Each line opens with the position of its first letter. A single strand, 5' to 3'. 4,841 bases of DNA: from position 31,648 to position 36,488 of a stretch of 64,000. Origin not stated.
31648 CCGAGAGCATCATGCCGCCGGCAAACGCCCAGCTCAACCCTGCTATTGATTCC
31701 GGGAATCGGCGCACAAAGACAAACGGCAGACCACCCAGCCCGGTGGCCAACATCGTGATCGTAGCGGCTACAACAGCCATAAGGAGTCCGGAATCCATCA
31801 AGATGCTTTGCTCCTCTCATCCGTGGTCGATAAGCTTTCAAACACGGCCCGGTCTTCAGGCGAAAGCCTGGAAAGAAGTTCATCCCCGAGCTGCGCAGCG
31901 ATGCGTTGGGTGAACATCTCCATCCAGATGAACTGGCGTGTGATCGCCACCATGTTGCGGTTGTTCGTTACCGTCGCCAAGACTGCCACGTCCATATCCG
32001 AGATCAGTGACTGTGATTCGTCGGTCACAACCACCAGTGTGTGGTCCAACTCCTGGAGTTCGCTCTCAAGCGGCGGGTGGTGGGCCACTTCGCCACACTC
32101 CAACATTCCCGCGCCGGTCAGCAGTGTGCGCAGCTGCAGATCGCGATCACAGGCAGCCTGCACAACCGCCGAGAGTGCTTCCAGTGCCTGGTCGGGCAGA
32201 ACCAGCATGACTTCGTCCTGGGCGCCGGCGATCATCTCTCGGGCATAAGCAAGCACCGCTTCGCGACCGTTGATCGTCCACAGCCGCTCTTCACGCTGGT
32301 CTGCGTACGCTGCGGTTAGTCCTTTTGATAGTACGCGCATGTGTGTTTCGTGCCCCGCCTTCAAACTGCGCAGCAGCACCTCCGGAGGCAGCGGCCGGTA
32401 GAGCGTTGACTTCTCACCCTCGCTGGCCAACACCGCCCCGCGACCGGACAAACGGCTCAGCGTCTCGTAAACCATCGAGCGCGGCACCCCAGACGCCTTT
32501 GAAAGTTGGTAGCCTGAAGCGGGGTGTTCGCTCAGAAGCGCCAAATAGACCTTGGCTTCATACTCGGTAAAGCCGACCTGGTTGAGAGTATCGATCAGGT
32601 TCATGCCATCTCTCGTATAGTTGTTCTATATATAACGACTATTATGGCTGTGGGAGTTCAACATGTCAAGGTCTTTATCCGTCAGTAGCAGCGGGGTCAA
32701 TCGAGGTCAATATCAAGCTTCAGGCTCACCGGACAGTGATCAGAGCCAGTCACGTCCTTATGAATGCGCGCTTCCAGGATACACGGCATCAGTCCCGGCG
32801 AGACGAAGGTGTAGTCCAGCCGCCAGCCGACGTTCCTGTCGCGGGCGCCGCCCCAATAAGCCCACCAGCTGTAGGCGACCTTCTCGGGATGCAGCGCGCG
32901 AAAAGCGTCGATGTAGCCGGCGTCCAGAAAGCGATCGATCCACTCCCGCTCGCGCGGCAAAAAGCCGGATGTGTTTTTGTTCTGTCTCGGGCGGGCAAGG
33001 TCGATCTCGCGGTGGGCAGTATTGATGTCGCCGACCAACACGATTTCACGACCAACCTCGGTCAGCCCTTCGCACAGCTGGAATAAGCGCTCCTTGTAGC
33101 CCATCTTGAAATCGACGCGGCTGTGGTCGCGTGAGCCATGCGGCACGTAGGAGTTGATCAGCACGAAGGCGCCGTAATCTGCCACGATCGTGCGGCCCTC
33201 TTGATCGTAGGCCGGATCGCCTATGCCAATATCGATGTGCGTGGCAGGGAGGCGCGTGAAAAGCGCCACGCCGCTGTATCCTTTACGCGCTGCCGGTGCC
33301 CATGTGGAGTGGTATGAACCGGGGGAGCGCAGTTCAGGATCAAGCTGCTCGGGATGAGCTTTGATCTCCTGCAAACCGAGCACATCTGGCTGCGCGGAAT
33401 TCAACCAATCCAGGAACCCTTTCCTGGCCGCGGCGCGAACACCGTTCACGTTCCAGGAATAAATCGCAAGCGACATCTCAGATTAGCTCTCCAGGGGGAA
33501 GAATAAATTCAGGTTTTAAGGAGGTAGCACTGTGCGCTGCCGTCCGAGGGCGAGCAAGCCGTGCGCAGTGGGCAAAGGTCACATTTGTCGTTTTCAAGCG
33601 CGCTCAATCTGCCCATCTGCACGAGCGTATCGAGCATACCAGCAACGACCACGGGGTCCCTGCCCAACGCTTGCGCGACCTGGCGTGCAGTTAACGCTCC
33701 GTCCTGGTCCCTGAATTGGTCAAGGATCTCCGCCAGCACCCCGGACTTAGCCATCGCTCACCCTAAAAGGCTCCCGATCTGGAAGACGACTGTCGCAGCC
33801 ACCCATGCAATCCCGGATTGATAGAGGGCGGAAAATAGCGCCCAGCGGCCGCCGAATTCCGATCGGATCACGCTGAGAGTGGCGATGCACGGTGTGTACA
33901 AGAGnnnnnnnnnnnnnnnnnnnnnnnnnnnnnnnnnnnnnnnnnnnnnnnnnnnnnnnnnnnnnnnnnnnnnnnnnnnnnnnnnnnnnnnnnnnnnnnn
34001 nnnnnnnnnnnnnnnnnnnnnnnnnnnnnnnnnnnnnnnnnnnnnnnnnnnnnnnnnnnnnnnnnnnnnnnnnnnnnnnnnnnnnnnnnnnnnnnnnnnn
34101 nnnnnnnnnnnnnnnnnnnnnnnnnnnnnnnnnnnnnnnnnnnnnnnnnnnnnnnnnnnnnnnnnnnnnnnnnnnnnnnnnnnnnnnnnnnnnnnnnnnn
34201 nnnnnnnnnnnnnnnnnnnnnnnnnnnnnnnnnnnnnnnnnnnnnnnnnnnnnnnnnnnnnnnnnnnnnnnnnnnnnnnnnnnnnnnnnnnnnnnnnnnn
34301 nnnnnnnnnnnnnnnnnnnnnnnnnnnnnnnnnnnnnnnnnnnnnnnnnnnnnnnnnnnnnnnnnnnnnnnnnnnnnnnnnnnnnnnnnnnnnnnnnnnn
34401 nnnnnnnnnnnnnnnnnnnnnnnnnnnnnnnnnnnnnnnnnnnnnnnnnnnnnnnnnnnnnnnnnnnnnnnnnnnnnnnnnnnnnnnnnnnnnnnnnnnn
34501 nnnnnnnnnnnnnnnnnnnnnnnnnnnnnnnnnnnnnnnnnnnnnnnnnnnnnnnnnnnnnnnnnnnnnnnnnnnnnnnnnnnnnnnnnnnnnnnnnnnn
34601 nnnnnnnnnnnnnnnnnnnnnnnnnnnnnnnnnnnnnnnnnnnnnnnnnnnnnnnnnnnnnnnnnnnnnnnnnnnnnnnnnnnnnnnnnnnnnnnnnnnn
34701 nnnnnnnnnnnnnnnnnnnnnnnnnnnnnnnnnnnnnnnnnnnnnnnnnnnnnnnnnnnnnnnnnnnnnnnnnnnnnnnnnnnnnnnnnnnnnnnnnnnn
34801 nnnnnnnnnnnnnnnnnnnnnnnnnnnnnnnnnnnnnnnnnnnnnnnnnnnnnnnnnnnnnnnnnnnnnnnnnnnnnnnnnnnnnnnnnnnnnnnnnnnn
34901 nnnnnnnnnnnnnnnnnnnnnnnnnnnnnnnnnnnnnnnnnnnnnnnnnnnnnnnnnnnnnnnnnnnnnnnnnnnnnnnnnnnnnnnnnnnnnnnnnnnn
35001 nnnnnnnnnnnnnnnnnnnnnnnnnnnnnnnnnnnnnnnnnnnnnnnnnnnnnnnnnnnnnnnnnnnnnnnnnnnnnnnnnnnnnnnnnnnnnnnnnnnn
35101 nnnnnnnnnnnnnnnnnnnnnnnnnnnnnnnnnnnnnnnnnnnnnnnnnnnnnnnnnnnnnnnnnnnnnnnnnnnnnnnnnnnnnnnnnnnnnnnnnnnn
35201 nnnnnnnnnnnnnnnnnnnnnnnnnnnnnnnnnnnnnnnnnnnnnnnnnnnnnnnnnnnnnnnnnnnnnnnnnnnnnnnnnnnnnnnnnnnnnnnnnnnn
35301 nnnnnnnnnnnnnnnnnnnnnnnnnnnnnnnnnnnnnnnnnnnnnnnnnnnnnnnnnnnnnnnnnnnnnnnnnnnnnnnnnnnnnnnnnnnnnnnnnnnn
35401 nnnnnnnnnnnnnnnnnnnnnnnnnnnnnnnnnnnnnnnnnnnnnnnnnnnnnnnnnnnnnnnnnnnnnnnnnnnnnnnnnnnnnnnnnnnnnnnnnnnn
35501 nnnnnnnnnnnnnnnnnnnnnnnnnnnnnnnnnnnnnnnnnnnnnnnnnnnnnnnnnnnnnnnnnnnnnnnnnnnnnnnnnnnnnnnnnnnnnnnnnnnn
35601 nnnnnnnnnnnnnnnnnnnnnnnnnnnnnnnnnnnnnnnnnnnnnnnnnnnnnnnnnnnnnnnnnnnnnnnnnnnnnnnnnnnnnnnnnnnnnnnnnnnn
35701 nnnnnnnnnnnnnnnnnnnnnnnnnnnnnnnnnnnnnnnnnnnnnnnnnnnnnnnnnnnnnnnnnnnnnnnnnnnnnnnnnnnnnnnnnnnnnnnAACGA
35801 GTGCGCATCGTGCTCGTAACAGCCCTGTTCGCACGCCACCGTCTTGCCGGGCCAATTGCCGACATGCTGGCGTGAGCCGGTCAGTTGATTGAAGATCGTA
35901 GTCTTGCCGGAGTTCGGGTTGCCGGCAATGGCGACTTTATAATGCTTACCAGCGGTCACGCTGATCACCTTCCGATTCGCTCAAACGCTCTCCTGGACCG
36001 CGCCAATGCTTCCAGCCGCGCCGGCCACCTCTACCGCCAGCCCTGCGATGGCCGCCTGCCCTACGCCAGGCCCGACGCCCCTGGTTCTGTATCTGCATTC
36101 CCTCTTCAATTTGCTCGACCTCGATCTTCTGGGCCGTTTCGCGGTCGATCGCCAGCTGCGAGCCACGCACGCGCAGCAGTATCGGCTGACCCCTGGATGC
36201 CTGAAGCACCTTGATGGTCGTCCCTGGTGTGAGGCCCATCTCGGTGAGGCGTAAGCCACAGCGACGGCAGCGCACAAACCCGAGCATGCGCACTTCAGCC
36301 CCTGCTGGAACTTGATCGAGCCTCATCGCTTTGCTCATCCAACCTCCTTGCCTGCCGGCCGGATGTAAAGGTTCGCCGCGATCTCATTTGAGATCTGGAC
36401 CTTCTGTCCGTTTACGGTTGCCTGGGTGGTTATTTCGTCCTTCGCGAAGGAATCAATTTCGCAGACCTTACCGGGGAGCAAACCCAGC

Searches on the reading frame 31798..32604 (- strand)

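Call 3: search_protein_families(library=pfam, proteins=[window:31798-32604:-], max_evalue=0.01)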
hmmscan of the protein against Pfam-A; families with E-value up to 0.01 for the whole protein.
window:31798-32604:- (268 aa): 3 families
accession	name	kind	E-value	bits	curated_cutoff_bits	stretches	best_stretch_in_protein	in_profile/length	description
PF01978.25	TrmB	-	3.9e-21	75.1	25.6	1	7-75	1-68/68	Sugar-specific transcriptional regulator TrmB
PF11495.14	Regulator_TrmB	-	1.5e-07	31.3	22.2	1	107-221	1-111/233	Archaeal transcriptional regulator TrmB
PF22798.2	DUF5817_CT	-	0.0059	16.9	29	0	36-64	23-51/54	DUF5817, C-terminal domain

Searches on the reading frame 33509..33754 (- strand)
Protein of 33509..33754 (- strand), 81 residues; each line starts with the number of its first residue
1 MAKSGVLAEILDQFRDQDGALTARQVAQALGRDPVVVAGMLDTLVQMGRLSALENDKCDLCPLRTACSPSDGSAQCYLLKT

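Call 57: search_protein_families(library=pfam, proteins=[window:33509-33754:-], max_evalue=0.001)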
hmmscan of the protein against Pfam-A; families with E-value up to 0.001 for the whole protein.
window:33509-33754:- (81 aa): 3 families
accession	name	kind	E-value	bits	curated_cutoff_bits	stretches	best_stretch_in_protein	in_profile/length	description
PF09339.16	HTH_IclR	-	4.8e-06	26.7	22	1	8-48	6-46/52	IclR helix-turn-helix domain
PF09012.17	FeoC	-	4.9e-05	23.8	21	1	13-67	7-57/69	FeoC like transcriptional regulator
PF08100.18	Dimerisation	-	0.00016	21.9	25.6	1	9-53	29-73/93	O-methyltransferase dimerisation domain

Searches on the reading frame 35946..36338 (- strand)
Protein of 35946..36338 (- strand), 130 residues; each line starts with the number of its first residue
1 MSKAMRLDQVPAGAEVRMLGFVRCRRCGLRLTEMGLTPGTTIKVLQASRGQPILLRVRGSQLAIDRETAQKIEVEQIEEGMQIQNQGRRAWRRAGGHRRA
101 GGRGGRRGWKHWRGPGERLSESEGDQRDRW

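Call 57: search_protein_families(library=pfam, proteins=[window:35946-36338:-], max_evalue=0.001)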
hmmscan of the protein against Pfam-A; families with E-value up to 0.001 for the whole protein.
window:35946-36338:- (130 aa): 1 family
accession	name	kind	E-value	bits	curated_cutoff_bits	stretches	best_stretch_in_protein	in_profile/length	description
PF04023.20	FeoA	-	1.2e-16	60.9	23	1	5-75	1-73/74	FeoA domain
